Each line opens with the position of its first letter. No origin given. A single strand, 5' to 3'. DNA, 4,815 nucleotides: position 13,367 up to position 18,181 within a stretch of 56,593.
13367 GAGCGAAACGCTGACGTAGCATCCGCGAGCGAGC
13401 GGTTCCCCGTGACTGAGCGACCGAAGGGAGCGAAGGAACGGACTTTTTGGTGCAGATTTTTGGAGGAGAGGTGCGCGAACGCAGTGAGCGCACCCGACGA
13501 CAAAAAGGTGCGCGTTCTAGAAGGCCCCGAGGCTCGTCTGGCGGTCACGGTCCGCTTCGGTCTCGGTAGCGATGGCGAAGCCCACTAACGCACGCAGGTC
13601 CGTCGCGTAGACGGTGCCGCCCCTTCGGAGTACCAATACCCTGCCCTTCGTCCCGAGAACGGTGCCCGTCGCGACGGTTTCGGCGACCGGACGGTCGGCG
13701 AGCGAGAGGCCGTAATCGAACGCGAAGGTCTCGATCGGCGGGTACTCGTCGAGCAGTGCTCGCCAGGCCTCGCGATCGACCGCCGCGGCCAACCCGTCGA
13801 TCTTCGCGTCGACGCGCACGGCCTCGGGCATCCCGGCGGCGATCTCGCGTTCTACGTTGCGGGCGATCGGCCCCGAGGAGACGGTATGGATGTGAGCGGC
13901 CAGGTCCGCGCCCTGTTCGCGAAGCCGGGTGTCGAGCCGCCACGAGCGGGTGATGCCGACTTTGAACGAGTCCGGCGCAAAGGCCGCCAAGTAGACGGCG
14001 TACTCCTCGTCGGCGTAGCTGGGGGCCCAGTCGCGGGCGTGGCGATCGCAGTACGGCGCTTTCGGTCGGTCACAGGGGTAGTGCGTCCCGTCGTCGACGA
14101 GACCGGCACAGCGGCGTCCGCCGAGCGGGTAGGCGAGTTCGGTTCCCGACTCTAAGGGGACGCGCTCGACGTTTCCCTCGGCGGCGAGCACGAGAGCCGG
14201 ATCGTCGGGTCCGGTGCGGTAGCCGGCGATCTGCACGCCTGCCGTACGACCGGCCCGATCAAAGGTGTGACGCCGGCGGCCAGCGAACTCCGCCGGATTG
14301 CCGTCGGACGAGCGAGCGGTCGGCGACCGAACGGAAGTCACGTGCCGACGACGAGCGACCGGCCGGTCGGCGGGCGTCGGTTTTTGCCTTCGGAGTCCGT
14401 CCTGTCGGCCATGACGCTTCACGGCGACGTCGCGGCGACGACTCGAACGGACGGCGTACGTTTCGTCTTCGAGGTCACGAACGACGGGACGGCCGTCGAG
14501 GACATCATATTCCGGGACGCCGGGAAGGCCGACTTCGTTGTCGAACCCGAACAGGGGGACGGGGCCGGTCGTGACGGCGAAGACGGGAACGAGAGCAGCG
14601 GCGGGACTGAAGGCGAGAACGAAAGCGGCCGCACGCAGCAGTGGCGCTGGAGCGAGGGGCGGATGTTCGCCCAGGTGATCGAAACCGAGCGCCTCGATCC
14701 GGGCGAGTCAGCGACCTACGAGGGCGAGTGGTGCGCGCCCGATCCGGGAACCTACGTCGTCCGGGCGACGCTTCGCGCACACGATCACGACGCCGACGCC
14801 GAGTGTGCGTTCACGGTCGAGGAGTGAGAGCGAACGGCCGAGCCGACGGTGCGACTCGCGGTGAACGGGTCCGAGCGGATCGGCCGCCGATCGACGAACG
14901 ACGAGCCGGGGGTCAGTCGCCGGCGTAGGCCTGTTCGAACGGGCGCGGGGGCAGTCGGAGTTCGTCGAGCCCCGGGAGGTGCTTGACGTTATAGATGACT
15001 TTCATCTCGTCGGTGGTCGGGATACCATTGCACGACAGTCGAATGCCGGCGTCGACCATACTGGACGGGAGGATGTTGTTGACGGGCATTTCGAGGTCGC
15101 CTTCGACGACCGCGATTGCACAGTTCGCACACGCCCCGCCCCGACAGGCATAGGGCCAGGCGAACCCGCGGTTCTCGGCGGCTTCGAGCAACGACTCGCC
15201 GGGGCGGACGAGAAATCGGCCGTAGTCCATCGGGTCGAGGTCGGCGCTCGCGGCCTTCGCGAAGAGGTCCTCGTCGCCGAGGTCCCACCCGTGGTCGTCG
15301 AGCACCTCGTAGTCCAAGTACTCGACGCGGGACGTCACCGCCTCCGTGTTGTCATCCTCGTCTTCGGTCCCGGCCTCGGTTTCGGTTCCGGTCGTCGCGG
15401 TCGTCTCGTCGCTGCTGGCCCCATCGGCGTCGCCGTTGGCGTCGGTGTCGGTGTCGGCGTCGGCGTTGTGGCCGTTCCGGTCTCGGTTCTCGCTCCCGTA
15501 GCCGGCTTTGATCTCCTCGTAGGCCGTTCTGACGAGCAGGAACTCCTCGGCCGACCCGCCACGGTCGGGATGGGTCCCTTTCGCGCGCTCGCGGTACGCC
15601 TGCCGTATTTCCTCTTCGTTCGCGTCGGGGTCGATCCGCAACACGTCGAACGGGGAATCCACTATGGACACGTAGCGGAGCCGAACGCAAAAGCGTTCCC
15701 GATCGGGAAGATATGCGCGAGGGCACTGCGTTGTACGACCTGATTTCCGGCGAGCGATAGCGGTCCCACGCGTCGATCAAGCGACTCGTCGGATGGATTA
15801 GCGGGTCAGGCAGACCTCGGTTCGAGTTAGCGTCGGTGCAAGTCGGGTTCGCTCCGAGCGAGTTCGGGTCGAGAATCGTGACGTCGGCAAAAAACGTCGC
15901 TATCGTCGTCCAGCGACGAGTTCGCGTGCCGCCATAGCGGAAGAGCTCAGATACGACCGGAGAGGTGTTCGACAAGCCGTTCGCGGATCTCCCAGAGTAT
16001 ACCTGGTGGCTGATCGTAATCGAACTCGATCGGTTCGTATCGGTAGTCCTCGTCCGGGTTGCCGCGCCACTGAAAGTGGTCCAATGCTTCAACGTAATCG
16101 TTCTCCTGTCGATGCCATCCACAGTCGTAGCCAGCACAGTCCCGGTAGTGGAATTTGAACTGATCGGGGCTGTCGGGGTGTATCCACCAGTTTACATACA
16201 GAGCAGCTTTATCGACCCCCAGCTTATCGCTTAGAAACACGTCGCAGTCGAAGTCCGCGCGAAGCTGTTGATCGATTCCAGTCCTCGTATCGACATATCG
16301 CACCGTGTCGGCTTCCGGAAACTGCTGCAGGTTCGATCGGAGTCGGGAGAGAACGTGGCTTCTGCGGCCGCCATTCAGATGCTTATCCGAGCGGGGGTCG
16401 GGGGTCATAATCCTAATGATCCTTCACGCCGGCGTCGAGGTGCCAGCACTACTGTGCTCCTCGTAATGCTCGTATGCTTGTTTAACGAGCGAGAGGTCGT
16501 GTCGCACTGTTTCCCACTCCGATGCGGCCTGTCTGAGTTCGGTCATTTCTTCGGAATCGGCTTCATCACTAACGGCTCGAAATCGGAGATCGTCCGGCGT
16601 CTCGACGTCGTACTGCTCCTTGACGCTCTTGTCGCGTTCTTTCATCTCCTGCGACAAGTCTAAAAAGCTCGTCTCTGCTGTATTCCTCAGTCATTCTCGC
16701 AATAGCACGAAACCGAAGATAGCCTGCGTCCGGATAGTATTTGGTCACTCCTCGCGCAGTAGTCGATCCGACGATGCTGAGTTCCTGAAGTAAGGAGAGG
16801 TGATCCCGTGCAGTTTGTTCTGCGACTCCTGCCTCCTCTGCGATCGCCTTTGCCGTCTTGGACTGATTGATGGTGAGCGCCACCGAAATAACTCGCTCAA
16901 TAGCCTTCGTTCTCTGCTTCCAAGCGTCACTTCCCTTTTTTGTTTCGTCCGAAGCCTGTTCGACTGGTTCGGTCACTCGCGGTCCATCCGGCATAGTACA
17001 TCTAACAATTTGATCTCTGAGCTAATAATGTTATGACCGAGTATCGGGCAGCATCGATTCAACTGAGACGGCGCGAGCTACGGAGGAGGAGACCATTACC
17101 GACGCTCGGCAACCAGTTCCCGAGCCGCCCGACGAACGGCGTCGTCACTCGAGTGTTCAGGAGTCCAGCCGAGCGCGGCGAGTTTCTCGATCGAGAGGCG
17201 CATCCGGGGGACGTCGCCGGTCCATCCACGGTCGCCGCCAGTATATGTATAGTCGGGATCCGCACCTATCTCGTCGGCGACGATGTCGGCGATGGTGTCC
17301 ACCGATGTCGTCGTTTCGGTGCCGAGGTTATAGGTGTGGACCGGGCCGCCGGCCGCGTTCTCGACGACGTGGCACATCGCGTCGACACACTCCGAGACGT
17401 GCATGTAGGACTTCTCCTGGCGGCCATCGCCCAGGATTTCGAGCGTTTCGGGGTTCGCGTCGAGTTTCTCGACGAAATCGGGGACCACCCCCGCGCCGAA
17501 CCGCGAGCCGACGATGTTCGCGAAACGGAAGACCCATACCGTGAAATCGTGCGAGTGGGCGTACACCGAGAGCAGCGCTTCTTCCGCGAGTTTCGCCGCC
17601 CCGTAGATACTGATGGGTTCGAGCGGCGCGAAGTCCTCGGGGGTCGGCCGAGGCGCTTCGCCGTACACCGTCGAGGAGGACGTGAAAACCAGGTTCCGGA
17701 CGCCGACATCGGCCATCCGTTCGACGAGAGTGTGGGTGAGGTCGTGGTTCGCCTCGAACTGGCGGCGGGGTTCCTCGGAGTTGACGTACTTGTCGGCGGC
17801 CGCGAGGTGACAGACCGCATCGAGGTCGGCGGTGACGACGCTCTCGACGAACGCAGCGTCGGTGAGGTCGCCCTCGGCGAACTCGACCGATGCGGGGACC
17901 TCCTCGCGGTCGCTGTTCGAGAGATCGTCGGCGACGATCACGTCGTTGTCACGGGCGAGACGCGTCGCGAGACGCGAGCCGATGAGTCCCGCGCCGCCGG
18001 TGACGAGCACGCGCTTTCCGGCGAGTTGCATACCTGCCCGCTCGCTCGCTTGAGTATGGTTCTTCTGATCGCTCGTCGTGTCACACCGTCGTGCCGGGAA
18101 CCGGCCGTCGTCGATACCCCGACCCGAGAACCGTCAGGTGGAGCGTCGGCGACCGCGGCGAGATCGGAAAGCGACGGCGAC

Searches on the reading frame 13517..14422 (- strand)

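Call 95: search_protein_families(library=pfam, proteins=[window:13517-14422:-], max_evalue=0.001)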
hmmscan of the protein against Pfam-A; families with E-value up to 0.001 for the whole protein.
window:13517-14422:- (301 aa): 1 family
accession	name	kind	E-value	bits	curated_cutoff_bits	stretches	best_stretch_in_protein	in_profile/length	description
PF10977.13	DUF2797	-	4e-16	60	25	1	130-227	58-155/227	Protein of unknown function (DUF2797)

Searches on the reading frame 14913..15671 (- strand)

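Call 95: search_protein_families(library=pfam, proteins=[window:14913-15671:-], max_evalue=0.001)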
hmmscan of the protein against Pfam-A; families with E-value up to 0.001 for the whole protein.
window:14913-15671:- (252 aa): 2 families
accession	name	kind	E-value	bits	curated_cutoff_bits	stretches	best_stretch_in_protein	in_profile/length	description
PF00111.32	Fer2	-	7.3e-12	45.5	21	1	153-218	10-76/77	2Fe-2S iron-sulfur cluster binding domain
PF00226.36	DnaJ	-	6e-10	39.5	27.8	1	7-53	2-52/63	DnaJ domain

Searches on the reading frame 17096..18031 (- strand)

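Call 95: search_protein_families(library=pfam, proteins=[window:17096-18031:-], max_evalue=0.001)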
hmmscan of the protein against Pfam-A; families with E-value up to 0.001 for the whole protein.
window:17096-18031:- (311 aa): 8 families
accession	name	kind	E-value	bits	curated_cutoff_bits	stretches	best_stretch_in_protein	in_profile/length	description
PF01370.27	Epimerase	-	9.7e-49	166.4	20.9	1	8-237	1-240/240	NAD dependent epimerase/dehydratase family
PF16363.11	GDP_Man_Dehyd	-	1.2e-34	120.8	27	1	9-260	1-271/332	GDP-mannose 4,6 dehydratase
PF04321.23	RmlD_sub_bind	-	5.4e-19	68.8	27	1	7-259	2-235/287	RmlD substrate binding domain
PF02719.21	Polysacc_synt_2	-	2.8e-13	50.1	20.2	1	8-240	1-234/293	Polysaccharide biosynthesis protein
PF01073.25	3Beta_HSD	-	3.5e-12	46.4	22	1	9-125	1-122/280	3-beta hydroxysteroid dehydrogenase/isomerase family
PF13460.12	NAD_binding_10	-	9.9e-10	39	27.2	1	12-154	1-131/184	NAD(P)H-binding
PF07993.18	NAD_binding_4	-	0.00012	21.8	20.1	0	41-177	55-211/258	Male sterility protein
PF00106.31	adh_short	-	0.00026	21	26.6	0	6-68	1-70/195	short chain dehydrogenase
